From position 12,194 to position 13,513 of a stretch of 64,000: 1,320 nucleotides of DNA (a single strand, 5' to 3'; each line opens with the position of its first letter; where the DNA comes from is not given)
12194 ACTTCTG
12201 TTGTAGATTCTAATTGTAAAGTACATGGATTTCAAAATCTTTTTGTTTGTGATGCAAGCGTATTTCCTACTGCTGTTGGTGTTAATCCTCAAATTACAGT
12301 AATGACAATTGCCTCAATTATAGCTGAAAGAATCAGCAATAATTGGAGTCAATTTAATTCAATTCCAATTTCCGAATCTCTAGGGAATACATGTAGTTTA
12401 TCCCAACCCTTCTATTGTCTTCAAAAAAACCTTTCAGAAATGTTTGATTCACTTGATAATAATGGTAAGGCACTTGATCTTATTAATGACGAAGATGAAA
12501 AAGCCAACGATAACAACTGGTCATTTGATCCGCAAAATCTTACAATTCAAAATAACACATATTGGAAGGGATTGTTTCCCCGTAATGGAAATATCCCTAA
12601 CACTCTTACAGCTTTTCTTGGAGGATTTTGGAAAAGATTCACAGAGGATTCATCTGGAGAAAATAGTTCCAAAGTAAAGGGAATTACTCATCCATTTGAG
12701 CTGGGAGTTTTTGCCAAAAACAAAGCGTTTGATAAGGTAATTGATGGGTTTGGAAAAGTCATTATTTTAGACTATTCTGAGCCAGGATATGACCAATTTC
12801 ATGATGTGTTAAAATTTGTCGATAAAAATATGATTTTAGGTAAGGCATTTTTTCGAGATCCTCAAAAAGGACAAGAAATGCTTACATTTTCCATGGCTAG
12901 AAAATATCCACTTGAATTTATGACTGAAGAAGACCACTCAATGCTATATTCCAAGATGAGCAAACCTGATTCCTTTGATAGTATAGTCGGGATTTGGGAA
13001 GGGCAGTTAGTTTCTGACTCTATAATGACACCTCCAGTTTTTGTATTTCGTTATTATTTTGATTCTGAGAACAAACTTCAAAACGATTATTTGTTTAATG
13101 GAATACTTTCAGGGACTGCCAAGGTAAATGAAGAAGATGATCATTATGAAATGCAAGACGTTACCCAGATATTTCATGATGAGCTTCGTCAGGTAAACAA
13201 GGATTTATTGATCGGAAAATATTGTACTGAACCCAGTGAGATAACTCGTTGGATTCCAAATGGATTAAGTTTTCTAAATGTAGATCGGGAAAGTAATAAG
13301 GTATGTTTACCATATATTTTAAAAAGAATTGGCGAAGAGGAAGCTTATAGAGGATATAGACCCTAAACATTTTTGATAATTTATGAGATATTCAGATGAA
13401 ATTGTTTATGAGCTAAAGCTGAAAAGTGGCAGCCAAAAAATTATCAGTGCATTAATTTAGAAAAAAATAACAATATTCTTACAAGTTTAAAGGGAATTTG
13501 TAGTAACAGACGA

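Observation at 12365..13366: ~330-aa C-terminal extension on the GMC oxidoreductase built from two related lipocalin-like (GXWXG/DUF4334-like) modules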

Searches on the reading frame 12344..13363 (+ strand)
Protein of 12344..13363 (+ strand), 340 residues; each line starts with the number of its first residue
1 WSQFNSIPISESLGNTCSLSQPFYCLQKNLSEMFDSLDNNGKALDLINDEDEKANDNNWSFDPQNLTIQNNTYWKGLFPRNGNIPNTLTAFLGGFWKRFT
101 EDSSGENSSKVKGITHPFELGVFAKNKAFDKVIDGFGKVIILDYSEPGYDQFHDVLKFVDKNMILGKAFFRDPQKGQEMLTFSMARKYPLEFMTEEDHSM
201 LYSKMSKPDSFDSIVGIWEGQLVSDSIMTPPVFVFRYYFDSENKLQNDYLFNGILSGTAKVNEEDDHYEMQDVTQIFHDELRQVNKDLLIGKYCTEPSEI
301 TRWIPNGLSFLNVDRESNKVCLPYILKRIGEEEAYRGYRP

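Call 3: search_protein_families(library=pfam, proteins=[window:12365-13363:+], max_evalue=10)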
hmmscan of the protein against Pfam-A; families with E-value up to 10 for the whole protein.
window:12365-13363:+ (333 aa): 1 family
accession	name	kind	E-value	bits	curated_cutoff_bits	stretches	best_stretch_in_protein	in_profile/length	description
PF20585.4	Pectate_lyase_5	-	0.12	12.9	24.3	1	33-79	55-106/126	Putative pectate lyase-like adhesive domain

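Call 4: search_protein_families(library=ncbifam, proteins=[window:12365-13363:+], max_evalue=10)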
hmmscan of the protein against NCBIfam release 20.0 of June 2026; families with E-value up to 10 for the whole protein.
window:12365-13363:+ (333 aa): 0 families

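Call 6: find_homologous_proteins(query=window:12344-13363:+, max_evalue=0.01)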
Query seq(340 aa) (340 aa): 24 proteins with E <= 0.01 among 722 candidates.
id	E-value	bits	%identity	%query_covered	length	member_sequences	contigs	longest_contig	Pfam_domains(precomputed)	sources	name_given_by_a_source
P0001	1.1e-170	585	73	99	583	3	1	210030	PF05199.20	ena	-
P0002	6.6e-125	435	55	99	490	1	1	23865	PF05199.20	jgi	jgi:hypothetical protein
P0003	3.1e-123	430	59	90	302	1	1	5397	-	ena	-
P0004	1.3e-117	411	54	98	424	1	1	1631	PF05199.20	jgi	jgi:hypothetical protein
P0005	2.0e-116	407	53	99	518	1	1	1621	PF05199.20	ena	-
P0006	6.6e-116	405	57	92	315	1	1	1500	-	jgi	jgi:hypothetical protein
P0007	4.1e-112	393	55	92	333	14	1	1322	-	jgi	jgi:hypothetical protein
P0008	2.6e-106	374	61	80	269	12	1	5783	-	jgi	jgi:hypothetical protein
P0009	8.4e-106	372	56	86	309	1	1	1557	-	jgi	jgi:hypothetical protein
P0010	2.0e-105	371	56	86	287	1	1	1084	-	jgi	jgi:hypothetical protein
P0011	4.4e-103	363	57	80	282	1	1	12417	-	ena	-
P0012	1.4e-94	335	60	72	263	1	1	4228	-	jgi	jgi:hypothetical protein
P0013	7.9e-91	323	57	74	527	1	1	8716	PF05199.20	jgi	jgi:hypothetical protein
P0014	3.6e-77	278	55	66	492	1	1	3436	PF05199.20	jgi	jgi:hypothetical protein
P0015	2.9e-74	268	56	66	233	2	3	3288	-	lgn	-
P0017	4.3e-71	258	40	93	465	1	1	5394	-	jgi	jgi:hypothetical protein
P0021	4.6e-58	215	37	94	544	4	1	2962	PF05199.20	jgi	jgi:hypothetical protein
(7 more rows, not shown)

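Call 13: search_solved_structures(query=A2, max_evalue=10, show_alignments=2)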
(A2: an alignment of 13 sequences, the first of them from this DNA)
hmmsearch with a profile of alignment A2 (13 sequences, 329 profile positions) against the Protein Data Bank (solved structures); distinct sequences matched with E-value up to 10: 4.
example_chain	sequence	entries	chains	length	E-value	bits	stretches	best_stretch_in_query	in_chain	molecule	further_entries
4ip3_A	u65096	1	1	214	0.15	14.4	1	73-158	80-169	ORF169b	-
3w30_A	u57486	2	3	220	0.16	14.3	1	73-158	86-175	ORF169b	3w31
4xzx_A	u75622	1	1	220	0.17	14.3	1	73-158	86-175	ORF169b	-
3b21_A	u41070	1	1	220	0.18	14.2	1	73-158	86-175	ORF169b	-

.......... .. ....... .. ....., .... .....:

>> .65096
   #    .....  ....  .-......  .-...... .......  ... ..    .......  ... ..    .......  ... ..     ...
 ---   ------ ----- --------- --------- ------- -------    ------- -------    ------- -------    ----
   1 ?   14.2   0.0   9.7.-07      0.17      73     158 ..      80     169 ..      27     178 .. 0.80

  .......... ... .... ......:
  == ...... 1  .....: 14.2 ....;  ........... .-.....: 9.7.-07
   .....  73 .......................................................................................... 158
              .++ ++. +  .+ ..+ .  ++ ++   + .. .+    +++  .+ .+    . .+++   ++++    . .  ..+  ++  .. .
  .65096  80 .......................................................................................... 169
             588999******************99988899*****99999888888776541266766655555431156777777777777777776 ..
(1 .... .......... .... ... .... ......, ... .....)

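Call 19: search_protein_families(library=pfam, alignment_id=A2, max_evalue=10)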
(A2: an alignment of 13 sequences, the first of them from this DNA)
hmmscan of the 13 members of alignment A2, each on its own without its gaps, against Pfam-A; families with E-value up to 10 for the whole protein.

A. member 1, seq(340 aa): 1 family
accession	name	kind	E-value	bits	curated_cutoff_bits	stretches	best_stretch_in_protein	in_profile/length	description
PF20585.4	Pectate_lyase_5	-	0.053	14.1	24.3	1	40-86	55-106/126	Putative pectate lyase-like adhesive domain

B. families by the number of members that match (of 13 scanned): 5 families
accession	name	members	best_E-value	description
PF16857.10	RNA_pol_inhib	2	0.019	RNA polymerase inhibitor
PF20585.4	Pectate_lyase_5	1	0.053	Putative pectate lyase-like adhesive domain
PF09111.16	SLIDE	1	0.065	SLIDE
PF00123.25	Hormone_2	1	0.11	Peptide hormone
PF14232.11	DUF4334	1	0.19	Domain of unknown function (DUF4334)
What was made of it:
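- One trimmed relative gave a DUF4334 hit at E 0.19 (call 19).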

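Call 20: predict_structure(alignment_id=A2)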
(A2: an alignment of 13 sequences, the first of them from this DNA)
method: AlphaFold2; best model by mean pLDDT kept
length: 340 residues; sequences in the alignment: 13
mean_pLDDT: 70.4   pTM: 0.68
mean pLDDT of the five models: 70.4, 70.2, 63.2, 61.7, 56.0
residues with pLDDT >= 90: 28; 70-90: 186; 50-70: 57; < 50: 69
segments of 3 or more residues with pLDDT < 50: 1-28, 50-52, 76-94, 116-122, 306-309, 334-340
pLDDT, mean of each block of 10 residues (from residue 1): 25 31 45 82 77 66 82 53 40 55 62 55 71 92 82 86 81 83 76 77 88 89 64 86 88 80 88 74 89 76 54 68 85 44
secondary structure, 60 per line:
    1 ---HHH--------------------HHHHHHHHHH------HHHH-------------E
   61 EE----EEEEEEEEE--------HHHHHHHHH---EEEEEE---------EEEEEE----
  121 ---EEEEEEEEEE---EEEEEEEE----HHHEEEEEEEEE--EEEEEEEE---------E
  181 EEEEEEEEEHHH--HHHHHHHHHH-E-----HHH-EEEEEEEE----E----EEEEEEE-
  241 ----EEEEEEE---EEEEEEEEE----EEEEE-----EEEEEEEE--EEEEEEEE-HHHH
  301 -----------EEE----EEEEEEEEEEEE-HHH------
elements in order: H27-36 H43-46 E60-62 E67-75 H84-92 E96-101 E111-116 E124-133 E137-144 E152-160 E163-170 E180-189 H195-204 E216-223 E233-239 E245-251 E255-263 E268-272 E278-285 E288-295 H297-300 E312-314 E319-330
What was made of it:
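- Tried and rejected: The first AlphaFold2 run, with 13 close sequences, was only moderate (pLDDT 70; call 20).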

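Call 22: search_protein_representatives(alignment_id=A2)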
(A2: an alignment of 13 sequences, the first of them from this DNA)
Query: 13 sequences, 329 profile positions. Proteins with E-value up to 0.001 (for the whole library): 209; up to 1e-10: 134; up to 1e-30: 40. The best 150 are listed.
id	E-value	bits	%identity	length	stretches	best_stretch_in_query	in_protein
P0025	2.2e-141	487.3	-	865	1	3-327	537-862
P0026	4.6e-130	450.0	-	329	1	9-319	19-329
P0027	7.3e-103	360.6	-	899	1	2-318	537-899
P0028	2.0e-97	342.8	-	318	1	9-317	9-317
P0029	5.3e-95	334.8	-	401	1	8-317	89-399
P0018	2.9e-93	329.1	-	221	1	3-198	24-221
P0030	1.7e-92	326.6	-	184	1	145-328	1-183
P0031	7.3e-90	317.9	-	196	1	61-247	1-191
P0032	1.5e-76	274.1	-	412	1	9-317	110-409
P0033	2.2e-68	247.3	-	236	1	84-319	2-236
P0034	3.2e-68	246.8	-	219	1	61-281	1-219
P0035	1.9e-64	234.3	-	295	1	19-306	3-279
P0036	2.8e-63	230.5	-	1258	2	47-284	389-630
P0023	5.2e-62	226.3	-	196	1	168-313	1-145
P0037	5.7e-62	226.2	-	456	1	6-318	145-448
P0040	5.8e-55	203.2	-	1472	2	53-326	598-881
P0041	4.1e-49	184.0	-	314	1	40-316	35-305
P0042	1.3e-48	182.3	-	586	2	206-317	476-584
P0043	7.6e-48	179.8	-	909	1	5-318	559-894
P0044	5.2e-46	173.8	-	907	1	55-317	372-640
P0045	2.9e-45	171.3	-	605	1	12-324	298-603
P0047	2.2e-40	155.3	-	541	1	49-317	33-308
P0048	6.1e-40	153.8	-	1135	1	48-318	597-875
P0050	3.1e-39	151.5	-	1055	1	2-315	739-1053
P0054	1.6e-37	145.8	-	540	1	43-317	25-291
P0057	4.6e-36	141.1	-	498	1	85-317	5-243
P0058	1.8e-35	139.1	-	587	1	12-320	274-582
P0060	5.1e-34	134.3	-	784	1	5-254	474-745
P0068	5.2e-29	117.9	-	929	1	4-286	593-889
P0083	1.7e-22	96.5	-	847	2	85-214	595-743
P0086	4.0e-22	95.3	-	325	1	52-317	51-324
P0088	2.1e-21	92.9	-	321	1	31-317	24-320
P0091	9.3e-21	90.8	-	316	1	48-320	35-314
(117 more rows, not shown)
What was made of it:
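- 12344..13363 (+): C-terminal module (aa 528-867): about 16 poorly predicted linker residues, a helical cap, barrel 1, a linker helix and barrel 2. A family of 209 clusters at 50% identity (call 22).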

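Call 23: search_protein_families(library=pfam, proteins=[P0027, P0036, P0040, P0043, P0044, P0048, P0050, P0068, P0083], max_evalue=0.01)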
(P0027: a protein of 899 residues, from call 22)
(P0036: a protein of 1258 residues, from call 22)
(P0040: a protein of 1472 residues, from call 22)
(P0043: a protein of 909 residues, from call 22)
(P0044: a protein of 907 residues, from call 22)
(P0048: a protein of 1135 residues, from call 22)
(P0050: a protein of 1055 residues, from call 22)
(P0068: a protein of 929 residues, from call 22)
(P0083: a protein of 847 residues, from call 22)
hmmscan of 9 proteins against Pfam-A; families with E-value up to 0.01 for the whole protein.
P0027 (899 aa): 6 families
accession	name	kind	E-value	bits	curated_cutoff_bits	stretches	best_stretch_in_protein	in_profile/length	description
PF00732.25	GMC_oxred_N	-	1.6e-35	123.3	23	1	79-308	4-218/218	GMC oxidoreductase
PF05199.19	GMC_oxred_C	-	6.6e-23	82.3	24.6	1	401-522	18-139/139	GMC oxidoreductase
PF00890.30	FAD_binding_2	-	1.3e-07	31.6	20.4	1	30-66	1-37/414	FAD binding domain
PF01494.25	FAD_binding_3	-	6.1e-05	22.8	22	1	28-59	1-32/349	FAD binding domain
PF01266.30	DAO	-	0.00025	21.1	27.9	1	30-62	1-34/353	FAD dependent oxidoreductase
PF13450.12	NAD_binding_8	-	0.00039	21.1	21.9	1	33-61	1-29/68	NAD(P)-binding Rossmann-like domain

P0036 (1258 aa): 2 families
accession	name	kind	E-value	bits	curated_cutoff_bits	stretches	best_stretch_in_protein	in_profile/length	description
PF05199.19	GMC_oxred_C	-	7.1e-14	53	24.6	1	262-331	74-138/139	GMC oxidoreductase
PF00732.25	GMC_oxred_N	-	6.8e-06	26.5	23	1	2-72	132-202/218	GMC oxidoreductase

P0040 (1472 aa): 4 families
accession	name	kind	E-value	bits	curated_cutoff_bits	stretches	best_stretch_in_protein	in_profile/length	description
PF00732.25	GMC_oxred_N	-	5.1e-13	49.8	23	1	76-274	10-200/218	GMC oxidoreductase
PF05199.19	GMC_oxred_C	-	3.3e-12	47.6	24.6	1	476-536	84-139/139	GMC oxidoreductase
PF01266.30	DAO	-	1.9e-05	24.8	27.9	1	212-288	159-228/353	FAD dependent oxidoreductase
PF00890.30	FAD_binding_2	-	0.0034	17.1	20.4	0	214-271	154-207/414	FAD binding domain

P0043 (909 aa): 6 families
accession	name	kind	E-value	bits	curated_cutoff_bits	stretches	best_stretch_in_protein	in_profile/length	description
PF00732.25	GMC_oxred_N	-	1.7e-37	129.8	23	1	80-304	4-217/218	GMC oxidoreductase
PF05199.19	GMC_oxred_C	-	1.7e-28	100.4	24.6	1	408-536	10-139/139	GMC oxidoreductase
PF07992.20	Pyr_redox_2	-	3.5e-05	23.8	26.1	0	29-62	2-33/291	Pyridine nucleotide-disulphide oxidoreductase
PF01266.30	DAO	-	0.00062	19.8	27.9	1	29-61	1-31/353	FAD dependent oxidoreductase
PF05834.18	Lycopene_cycl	-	0.0013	18.3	23.4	1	29-62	1-34/380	Lycopene cyclase protein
PF00890.30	FAD_binding_2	-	0.0032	17.2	20.4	0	29-63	1-33/414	FAD binding domain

P0044 (907 aa): 1 family
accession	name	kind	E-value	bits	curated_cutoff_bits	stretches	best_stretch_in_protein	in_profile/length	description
PF05199.19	GMC_oxred_C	-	3.7e-10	40.9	24.6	1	232-306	55-138/139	GMC oxidoreductase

P0048 (1135 aa): 3 families
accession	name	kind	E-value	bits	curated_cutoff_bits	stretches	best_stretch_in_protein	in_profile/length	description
PF00732.25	GMC_oxred_N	-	4.3e-18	66.4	23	1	85-278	18-200/218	GMC oxidoreductase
PF05199.19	GMC_oxred_C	-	9.3e-11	42.9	24.6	1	470-540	74-139/139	GMC oxidoreductase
PF01266.30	DAO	-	4.8e-06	26.8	27.9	1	214-291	158-227/353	FAD dependent oxidoreductase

P0050 (1055 aa): 12 families
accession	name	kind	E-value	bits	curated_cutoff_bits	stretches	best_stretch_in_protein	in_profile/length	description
PF00732.25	GMC_oxred_N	-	1.7e-31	110.2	23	1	280-499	6-218/218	GMC oxidoreductase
PF05199.19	GMC_oxred_C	-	4.1e-24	86.2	24.6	1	579-720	2-139/139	GMC oxidoreductase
PF00890.30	FAD_binding_2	-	6.2e-09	36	20.4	1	230-263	1-34/414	FAD binding domain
PF01266.30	DAO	-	4.1e-07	30.3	27.9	1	230-260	1-31/353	FAD dependent oxidoreductase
PF07992.20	Pyr_redox_2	-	1.6e-06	28.2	26.1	1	230-261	2-33/291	Pyridine nucleotide-disulphide oxidoreductase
PF12831.13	FAD_oxidored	-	6.6e-05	22.8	27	1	230-262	1-33/416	FAD dependent oxidoreductase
PF01494.25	FAD_binding_3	-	0.00012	21.8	22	1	228-259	1-32/349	FAD binding domain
PF13450.12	NAD_binding_8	-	0.00016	22.3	21.9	1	233-260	1-28/68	NAD(P)-binding Rossmann-like domain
PF03486.20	HI0933_like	-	0.00044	20.2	50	1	230-260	2-32/244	HI0933-like protein Rossmann domain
PF00070.33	Pyr_redox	-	0.00095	20.1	22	0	231-260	2-31/82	Pyridine nucleotide-disulphide oxidoreductase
PF01134.28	GIDA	-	0.0021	17.6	22.1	0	230-262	1-29/391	Glucose inhibited division protein A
PF05834.18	Lycopene_cycl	-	0.0044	16.6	23.4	1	230-260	1-33/380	Lycopene cyclase protein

P0068 (929 aa): 4 families
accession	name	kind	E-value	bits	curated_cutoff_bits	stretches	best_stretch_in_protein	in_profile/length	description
PF00732.25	GMC_oxred_N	-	1.4e-34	120.3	23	1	130-349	2-217/218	GMC oxidoreductase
PF05199.19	GMC_oxred_C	-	8.2e-25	88.4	24.6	1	431-572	2-139/139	GMC oxidoreductase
PF01266.30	DAO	-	0.0003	20.9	27.9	0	78-113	1-31/353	FAD dependent oxidoreductase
PF17596.7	DUF5492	-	0.0025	18.5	27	0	246-290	17-59/80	Family of unknown function (DUF5492)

P0083 (847 aa): 2 families
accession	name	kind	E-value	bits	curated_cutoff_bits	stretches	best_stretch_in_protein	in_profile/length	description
PF00732.25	GMC_oxred_N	-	2.2e-35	122.9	23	1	37-249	3-217/218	GMC oxidoreductase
PF05199.19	GMC_oxred_C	-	1.2e-26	94.3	24.6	1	334-469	3-139/139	GMC oxidoreductase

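Call 24: search_protein_families(library=pfam, proteins=[P0029, P0032, P0037, P0042, P0045, P0047, P0054, P0057, P0058, P0060], max_evalue=0.01)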
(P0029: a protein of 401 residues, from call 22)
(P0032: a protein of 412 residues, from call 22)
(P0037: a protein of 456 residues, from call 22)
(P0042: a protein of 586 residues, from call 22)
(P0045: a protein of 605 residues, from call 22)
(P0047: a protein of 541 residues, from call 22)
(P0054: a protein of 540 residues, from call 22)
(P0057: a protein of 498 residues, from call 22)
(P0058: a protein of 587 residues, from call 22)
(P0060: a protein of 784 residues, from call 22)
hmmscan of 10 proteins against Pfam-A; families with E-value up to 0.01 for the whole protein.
P0029 (401 aa): 0 families

P0032 (412 aa): 2 families
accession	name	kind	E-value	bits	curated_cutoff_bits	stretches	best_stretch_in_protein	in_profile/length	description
PF01060.29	TTR-52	-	0.0025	18.8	24.9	1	14-52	8-47/79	Transthyretin-like family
PF13620.12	CarboxypepD_reg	-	0.0045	17.7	32.3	0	5-48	2-42/82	Carboxypeptidase regulatory-like domain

P0037 (456 aa): 3 families
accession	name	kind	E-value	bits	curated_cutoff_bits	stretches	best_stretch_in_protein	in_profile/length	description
PF10604.15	Polyketide_cyc2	-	5.4e-10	40.2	27.4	1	1-121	1-116/142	Polyketide cyclase / dehydrase and lipid transport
PF03364.25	Polyketide_cyc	-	0.00026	21.7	23.4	1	10-113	1-99/126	Polyketide cyclase / dehydrase and lipid transport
PF08327.17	AHSA1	-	0.0013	19.4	22.1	1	11-144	1-122/125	Activator of Hsp90 ATPase homolog 1-like protein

P0042 (586 aa): 1 family
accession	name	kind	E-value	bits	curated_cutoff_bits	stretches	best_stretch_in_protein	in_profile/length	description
PF05199.19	GMC_oxred_C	-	4.3e-24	86.1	24.6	1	117-251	2-139/139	GMC oxidoreductase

P0045 (605 aa): 1 family
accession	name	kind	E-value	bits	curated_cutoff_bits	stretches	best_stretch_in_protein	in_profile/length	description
PF00656.27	Peptidase_C14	-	1.4e-14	54.8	21.4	1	9-207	2-195/233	Caspase domain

P0047 (541 aa): 0 families

P0054 (540 aa): 0 families

P0057 (498 aa): 0 families

P0058 (587 aa): 1 family
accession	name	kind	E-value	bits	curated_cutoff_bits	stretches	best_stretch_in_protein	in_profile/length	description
PF00656.27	Peptidase_C14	-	2.1e-13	50.9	21.4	1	3-181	18-193/233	Caspase domain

P0060 (784 aa): 2 families
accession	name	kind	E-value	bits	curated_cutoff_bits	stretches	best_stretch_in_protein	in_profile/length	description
PF00732.25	GMC_oxred_N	-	7.4e-36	124.4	23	1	4-212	4-202/218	GMC oxidoreductase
PF05199.19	GMC_oxred_C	-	1.3e-22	81.3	24.6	1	326-452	22-139/139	GMC oxidoreductase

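Call 25: fold_search(model_id=the predicted structure, library=pdb)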
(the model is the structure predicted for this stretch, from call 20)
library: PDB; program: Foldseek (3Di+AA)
matches with E <= 10: 995; with E <= 0.001: 2
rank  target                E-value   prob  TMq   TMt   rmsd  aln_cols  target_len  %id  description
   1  2o62_A                2.3e-06  1.00  0.24  0.29  16.9       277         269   13  CRYSTAL STRUCTURE OF A PROTEIN WITH UNKNOWN FUNCTION FROM DUF3598 FAMILY (NPUN_R4044) FROM NOSTOC PUNCTIFORME PCC 7310 (released 2007-02-13)
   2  2o62_B                1.2e-05  1.00  0.24  0.29  17.0       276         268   12  CRYSTAL STRUCTURE OF A PROTEIN WITH UNKNOWN FUNCTION FROM DUF3598 FAMILY (NPUN_R4044) FROM NOSTOC PUNCTIFORME PCC 7310 (released 2007-02-13)
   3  3rwx                  2.7e-03  0.84  0.20  0.25  18.3       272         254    8  Crystal structure of a putative outer membrane protein (BF2706) from Bacteroides fragilis NCTC 9343 at 2.40 A resolution (released 2011-06-08)
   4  4mve_A                3.9e-03  1.00  0.23  0.48  10.4       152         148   15  Crystal structure of Tcur_1030 protein from Thermomonospora curvata (released 2013-10-02)
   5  5nqp_C                5.3e-03  0.41  0.18  0.21  17.3       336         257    9  Structure of a fHbp(V1.4):PorA(P1.16) chimera. Fusion at fHbp position 151. (released 2018-02-28)
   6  3eyc_B                5.6e-03  0.99  0.20  0.41   5.8       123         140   13  New crystal structure of human tear lipocalin in complex with 1,4-butanediol in space group P21 (released 2009-10-06)
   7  3eyc_A                6.6e-03  1.00  0.21  0.43   5.4       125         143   14  New crystal structure of human tear lipocalin in complex with 1,4-butanediol in space group P21 (released 2009-10-06)
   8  8vqf_C                8.5e-03  1.00  0.22  0.45   6.0       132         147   11  X-ray crystal structure of natural Can f 1 in complex with human IgE 1J11 Fab (released 2025-01-22)
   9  4aym_D                1.0e-02  0.51  0.21  0.26  17.1       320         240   10  Structure of a complex between CCPs 6 and 7 of Human Complement Factor H and Neisseria meningitidis FHbp Variant 3 P10 (released 2012-11-07)
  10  8epu                  1.2e-02  1.00  0.22  0.44   5.6       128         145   11  1.6 A crystal structure of the lipocalin dog allergen Can f 1 with the C118S mutation (released 2023-04-05)
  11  4aym_C                1.2e-02  0.51  0.21  0.27  16.1       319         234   10  Structure of a complex between CCPs 6 and 7 of Human Complement Factor H and Neisseria meningitidis FHbp Variant 3 P10 (released 2012-11-07)
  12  4ayi_D                1.3e-02  0.44  0.20  0.24  17.0       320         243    9  Structure of a complex between CCPs 6 and 7 of Human Complement Factor H and Neisseria meningitidis FHbp Variant 3 Wil (released 2012-11-07)
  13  9mrj                  1.4e-02  0.77  0.21  0.28  13.2       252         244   10  Neisseria meningitidis factor H binding protein (released 2026-02-04)
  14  3eyc_D                1.7e-02  1.00  0.21  0.45   4.8       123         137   12  New crystal structure of human tear lipocalin in complex with 1,4-butanediol in space group P21 (released 2009-10-06)
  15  1g85_B                1.7e-02  0.98  0.20  0.39   8.3       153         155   12  CRYSTAL STRUCTURE OF BOVINE ODORANT BINDING PROTEIN COMPLEXED WITH IS NATURAL LIGAND (released 2002-06-26)
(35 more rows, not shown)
